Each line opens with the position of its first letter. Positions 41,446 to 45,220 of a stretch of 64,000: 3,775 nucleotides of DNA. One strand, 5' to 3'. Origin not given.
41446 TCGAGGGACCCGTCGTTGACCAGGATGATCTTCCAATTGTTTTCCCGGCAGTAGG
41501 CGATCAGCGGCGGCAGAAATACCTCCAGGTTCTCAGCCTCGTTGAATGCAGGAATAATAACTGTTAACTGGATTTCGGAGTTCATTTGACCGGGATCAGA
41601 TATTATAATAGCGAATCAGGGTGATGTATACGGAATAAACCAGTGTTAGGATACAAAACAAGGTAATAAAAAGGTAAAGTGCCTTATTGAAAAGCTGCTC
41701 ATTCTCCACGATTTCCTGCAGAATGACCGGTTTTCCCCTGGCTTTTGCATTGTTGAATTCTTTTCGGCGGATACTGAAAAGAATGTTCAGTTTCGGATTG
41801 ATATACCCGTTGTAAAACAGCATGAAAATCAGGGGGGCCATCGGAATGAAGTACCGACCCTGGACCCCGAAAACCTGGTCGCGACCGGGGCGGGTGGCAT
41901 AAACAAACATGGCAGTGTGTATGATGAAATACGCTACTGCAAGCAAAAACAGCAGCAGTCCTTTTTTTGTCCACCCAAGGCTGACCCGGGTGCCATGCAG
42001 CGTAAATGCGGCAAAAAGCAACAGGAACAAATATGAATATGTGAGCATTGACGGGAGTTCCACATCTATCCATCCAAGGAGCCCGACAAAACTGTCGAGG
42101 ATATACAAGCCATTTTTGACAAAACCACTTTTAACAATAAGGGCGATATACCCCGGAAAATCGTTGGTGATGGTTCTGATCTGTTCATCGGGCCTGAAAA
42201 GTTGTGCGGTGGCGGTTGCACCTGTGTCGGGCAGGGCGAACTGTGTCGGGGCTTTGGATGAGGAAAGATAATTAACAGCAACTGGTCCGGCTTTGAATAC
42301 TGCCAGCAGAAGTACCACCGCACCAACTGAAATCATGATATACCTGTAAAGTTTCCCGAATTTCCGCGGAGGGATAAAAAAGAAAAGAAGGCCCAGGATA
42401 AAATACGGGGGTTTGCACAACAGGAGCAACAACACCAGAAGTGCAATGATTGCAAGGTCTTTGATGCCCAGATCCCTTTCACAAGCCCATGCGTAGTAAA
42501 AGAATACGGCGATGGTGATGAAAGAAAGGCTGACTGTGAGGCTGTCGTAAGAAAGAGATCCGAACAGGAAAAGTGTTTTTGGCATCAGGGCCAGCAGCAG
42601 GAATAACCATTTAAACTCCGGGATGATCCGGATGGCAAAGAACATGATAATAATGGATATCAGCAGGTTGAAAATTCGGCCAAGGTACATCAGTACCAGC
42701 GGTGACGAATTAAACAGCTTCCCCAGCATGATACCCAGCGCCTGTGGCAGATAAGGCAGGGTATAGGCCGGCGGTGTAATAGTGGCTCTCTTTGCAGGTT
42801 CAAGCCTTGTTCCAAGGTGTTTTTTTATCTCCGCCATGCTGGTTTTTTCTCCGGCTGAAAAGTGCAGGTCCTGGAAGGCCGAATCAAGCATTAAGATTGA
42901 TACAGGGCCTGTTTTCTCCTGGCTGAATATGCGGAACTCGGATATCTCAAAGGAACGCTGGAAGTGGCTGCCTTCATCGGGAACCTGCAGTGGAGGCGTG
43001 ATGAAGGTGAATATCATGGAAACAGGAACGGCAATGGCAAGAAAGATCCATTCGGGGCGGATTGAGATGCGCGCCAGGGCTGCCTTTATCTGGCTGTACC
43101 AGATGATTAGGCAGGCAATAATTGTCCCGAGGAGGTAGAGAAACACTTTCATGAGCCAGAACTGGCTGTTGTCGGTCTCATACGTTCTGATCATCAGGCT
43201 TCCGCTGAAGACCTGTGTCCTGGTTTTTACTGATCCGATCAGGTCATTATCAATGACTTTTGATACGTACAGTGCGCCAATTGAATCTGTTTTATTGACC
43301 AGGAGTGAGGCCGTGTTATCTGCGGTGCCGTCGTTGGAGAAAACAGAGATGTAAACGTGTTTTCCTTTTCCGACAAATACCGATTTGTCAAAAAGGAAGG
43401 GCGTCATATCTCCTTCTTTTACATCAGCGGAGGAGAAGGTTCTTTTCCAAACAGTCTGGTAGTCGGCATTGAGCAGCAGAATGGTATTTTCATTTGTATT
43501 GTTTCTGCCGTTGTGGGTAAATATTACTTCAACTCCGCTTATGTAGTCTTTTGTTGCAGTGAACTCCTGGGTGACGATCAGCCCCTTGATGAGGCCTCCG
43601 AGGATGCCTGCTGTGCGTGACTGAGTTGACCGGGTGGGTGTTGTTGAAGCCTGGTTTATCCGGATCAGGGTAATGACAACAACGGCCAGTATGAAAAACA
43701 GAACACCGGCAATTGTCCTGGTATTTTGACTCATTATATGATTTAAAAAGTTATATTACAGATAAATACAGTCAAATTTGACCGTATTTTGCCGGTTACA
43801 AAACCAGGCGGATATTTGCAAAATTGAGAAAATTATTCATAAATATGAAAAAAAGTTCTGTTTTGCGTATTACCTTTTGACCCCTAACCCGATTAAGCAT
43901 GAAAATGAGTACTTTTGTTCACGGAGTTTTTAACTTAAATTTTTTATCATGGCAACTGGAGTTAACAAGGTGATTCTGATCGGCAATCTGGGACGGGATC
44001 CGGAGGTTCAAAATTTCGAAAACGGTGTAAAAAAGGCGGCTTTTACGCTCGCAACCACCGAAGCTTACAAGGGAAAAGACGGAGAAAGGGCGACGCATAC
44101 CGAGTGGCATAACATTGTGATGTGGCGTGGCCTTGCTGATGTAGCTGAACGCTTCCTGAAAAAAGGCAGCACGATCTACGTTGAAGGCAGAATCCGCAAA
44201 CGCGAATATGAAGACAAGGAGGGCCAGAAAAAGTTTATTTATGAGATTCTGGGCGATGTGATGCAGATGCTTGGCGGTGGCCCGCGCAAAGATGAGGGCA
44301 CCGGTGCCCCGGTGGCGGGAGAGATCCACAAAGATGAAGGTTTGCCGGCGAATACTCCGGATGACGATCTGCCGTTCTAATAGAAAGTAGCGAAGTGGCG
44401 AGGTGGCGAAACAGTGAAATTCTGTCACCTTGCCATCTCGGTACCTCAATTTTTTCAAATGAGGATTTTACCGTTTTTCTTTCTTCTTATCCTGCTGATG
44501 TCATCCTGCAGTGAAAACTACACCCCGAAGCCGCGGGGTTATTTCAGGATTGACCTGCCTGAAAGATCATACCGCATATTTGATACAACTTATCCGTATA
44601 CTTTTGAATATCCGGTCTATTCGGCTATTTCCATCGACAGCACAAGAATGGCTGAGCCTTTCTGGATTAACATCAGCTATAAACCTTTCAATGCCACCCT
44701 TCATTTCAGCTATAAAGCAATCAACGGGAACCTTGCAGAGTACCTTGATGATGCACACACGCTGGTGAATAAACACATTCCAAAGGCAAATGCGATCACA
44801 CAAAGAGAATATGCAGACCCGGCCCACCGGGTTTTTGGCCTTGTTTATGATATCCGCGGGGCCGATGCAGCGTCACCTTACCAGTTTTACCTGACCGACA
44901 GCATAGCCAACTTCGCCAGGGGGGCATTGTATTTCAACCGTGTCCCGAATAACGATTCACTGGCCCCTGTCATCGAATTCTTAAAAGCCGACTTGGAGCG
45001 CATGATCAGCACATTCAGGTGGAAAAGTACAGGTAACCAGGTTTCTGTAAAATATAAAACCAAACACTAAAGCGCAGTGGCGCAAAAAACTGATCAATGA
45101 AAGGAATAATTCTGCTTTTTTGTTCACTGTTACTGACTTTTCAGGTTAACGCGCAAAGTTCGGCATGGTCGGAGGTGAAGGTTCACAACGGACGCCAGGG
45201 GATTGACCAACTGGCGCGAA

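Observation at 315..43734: ~43-kb glycan super-locus built on five GT-C-like membrane enzymes and four polyprenyl-P-sugar-synthase-like GT2s, with no recognisable Wzx/Wzy/ABC exporter or initiating PGT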

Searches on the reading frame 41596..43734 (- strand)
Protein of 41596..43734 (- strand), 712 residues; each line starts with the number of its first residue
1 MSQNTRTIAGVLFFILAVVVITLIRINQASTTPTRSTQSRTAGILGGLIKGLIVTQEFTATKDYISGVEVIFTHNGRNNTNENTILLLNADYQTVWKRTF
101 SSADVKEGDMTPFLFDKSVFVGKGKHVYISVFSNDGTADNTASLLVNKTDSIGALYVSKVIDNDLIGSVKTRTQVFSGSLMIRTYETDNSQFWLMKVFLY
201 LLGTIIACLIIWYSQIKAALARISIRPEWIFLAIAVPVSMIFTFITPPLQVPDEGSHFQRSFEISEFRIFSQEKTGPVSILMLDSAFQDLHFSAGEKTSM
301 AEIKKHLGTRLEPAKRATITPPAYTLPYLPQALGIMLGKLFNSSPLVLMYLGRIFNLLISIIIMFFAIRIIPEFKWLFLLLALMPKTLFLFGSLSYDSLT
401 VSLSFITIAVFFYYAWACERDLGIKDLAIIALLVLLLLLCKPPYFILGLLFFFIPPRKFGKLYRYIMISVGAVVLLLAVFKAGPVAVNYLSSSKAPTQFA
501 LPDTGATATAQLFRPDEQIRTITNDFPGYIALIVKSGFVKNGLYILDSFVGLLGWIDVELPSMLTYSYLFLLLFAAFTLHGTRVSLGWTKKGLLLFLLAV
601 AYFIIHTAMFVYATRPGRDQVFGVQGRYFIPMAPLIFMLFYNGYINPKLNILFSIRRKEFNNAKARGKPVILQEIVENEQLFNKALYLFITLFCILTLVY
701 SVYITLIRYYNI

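Call 6: search_protein_families(library=pfam, proteins=[window:41596-43734:-])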
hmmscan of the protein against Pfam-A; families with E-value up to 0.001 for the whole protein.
window:41596-43734:- (712 aa): 1 family
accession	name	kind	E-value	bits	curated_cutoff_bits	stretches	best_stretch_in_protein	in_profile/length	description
PF09913.15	DUF2142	-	4.4e-57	194.1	30.1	1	240-636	5-395/395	Predicted membrane protein (DUF2142)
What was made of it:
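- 41596..43734 (-): DUF2142 polytopic membrane protein, of the GT-C type as in lactococcal WpsI/WpsJ. Pfam DUF2142, E 4.4e-57, 194 bits against a cut-off of 30 (call 6).
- On GT-C fold glycosyltransferases: Met for 41596-43734: DUF2142, 194 bits against a cut-off of 30 (call 6).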

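Call 7: search_protein_families(library=pfam, max_evalue=10, proteins=[window:41596-43734:-])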
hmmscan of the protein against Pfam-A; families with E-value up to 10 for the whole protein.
window:41596-43734:- (712 aa): 1 family
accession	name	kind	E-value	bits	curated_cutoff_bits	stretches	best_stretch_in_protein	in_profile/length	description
PF09913.15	DUF2142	-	4.4e-57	194.1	30.1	1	240-636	5-395/395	Predicted membrane protein (DUF2142)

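Call 8: search_protein_families(library=ncbifam, max_evalue=0.1, proteins=[window:41596-43734:-])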
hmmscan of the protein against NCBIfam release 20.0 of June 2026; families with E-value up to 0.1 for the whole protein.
window:41596-43734:- (712 aa): 1 family
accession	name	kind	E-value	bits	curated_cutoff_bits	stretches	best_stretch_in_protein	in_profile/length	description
NF045743.1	MPN214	equivalog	0.055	13.4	250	0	183-210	108-135/138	MPN214 family protein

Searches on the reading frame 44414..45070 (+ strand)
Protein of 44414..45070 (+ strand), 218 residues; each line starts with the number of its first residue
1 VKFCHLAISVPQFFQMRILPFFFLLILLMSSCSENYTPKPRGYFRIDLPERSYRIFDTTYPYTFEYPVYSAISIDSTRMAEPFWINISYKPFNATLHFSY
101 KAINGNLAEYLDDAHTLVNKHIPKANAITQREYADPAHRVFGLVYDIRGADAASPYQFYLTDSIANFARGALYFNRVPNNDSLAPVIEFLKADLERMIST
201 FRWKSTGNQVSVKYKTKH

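Call 6: search_protein_families(library=pfam, proteins=[window:44414-45070:+])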
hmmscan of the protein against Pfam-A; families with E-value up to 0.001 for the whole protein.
window:44414-45070:+ (218 aa): 1 family
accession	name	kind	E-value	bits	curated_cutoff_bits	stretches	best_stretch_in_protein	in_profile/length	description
PF25593.1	GldD_lipo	-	4.3e-64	216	27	1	34-203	2-170/170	Gliding motility lipoprotein GldD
